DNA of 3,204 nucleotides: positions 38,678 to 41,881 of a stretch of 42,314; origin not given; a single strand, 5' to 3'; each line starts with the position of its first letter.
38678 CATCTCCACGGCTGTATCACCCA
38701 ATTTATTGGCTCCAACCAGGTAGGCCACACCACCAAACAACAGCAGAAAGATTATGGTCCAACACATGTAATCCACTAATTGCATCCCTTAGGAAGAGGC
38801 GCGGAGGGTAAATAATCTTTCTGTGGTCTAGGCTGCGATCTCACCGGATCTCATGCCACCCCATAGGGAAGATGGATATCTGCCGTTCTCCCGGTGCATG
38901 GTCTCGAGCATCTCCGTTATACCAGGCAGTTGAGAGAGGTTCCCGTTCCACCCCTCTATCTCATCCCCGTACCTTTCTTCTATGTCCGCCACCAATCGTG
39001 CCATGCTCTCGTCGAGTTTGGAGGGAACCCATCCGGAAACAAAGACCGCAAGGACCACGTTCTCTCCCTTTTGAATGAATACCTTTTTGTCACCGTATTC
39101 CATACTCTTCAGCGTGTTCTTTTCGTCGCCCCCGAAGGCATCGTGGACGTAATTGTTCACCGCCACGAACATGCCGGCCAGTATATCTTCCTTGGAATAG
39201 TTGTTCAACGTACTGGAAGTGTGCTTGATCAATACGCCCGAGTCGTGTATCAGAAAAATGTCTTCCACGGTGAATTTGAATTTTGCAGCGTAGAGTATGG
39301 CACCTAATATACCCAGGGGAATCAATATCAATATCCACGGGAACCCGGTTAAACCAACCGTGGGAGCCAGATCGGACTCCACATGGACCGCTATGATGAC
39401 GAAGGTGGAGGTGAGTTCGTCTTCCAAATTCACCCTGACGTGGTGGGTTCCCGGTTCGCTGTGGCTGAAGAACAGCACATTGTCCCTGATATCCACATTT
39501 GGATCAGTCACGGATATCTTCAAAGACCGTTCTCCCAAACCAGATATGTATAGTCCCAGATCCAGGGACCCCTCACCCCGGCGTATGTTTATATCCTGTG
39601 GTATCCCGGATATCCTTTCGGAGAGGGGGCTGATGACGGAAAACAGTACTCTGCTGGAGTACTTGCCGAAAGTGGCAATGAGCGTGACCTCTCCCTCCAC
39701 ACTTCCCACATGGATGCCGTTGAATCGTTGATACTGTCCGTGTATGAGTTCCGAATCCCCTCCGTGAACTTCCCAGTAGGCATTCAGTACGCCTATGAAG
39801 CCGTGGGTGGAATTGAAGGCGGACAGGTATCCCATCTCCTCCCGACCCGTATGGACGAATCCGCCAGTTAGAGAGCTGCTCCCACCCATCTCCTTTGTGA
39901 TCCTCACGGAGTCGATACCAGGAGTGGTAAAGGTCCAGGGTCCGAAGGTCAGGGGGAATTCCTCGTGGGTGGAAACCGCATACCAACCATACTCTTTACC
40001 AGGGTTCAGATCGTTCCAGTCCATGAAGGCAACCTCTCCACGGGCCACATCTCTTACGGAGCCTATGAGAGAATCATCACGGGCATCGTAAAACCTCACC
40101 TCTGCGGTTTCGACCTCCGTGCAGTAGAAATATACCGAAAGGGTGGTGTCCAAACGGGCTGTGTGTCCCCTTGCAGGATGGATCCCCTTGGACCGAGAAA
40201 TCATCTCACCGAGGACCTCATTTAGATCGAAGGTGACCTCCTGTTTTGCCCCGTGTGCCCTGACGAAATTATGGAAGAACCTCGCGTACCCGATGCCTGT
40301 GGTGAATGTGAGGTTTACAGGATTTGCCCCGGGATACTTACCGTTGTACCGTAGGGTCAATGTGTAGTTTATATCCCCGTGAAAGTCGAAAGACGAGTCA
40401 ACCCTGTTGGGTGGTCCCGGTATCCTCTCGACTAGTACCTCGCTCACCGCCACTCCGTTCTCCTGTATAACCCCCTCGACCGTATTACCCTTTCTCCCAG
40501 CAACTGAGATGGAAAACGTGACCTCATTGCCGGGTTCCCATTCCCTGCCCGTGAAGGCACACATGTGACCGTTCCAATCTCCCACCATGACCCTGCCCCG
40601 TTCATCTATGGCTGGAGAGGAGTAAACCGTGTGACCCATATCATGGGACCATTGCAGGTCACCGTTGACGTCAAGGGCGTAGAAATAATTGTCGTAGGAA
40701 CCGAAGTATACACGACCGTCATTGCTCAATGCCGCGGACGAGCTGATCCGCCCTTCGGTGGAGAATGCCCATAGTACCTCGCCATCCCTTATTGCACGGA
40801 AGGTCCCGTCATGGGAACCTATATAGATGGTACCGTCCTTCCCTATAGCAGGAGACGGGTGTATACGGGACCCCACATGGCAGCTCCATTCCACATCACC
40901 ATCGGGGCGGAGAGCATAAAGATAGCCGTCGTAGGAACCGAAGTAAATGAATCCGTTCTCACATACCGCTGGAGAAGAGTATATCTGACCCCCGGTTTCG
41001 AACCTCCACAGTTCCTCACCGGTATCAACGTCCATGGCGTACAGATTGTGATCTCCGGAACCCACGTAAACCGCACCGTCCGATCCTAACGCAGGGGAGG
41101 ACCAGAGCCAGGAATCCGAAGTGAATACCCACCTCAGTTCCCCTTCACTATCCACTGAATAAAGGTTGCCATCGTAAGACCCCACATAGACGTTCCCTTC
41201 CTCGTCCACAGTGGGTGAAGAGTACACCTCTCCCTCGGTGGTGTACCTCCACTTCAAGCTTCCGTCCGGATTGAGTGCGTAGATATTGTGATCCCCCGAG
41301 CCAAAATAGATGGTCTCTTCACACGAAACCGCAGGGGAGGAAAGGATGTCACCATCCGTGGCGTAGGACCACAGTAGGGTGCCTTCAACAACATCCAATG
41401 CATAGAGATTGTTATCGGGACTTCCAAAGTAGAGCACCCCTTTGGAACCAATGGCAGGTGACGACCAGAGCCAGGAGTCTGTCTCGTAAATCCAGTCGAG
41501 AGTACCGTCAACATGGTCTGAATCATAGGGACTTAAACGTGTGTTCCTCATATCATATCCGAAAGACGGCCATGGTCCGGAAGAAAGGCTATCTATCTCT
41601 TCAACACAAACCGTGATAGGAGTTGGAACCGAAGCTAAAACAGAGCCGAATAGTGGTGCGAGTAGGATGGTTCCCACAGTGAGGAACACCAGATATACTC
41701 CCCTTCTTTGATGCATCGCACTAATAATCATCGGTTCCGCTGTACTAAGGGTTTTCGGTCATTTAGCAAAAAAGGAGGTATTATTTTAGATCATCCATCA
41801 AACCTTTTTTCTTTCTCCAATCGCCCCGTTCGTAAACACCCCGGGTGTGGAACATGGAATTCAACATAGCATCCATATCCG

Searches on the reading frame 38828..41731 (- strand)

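Call 12: search_protein_families(library=pfam, proteins=[window:38828-41731:-], max_evalue=0.001)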
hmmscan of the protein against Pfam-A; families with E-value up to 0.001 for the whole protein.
window:38828-41731:- (967 aa): 5 families
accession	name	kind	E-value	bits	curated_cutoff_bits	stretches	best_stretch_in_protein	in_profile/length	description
PF13570.13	Beta-prop_ACSF4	-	3.8e-70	237.3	133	3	73-215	78-222/329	Beta-alanine-activating enzyme, beta-propeller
PF13360.13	PQQ_2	-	1.3e-42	146.5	27.6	4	147-286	2-146/233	Outer membrane protein assembly factor BamB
PF25292.1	Beta-prop_CGLA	-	9.5e-12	45.4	26.8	0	265-360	5-109/316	Lambda-carrageenase beta-propeller domain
PF01011.28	PQQ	-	4.4e-09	36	26.7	0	217-249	56-88/595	Glucose/ethanol/alcohol dehydrogenase, beta-propeller domain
PF20067.5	SSL_N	-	0.00053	20.2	18.9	0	295-310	27-42/46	Strictosidine synthase-like, N-terminal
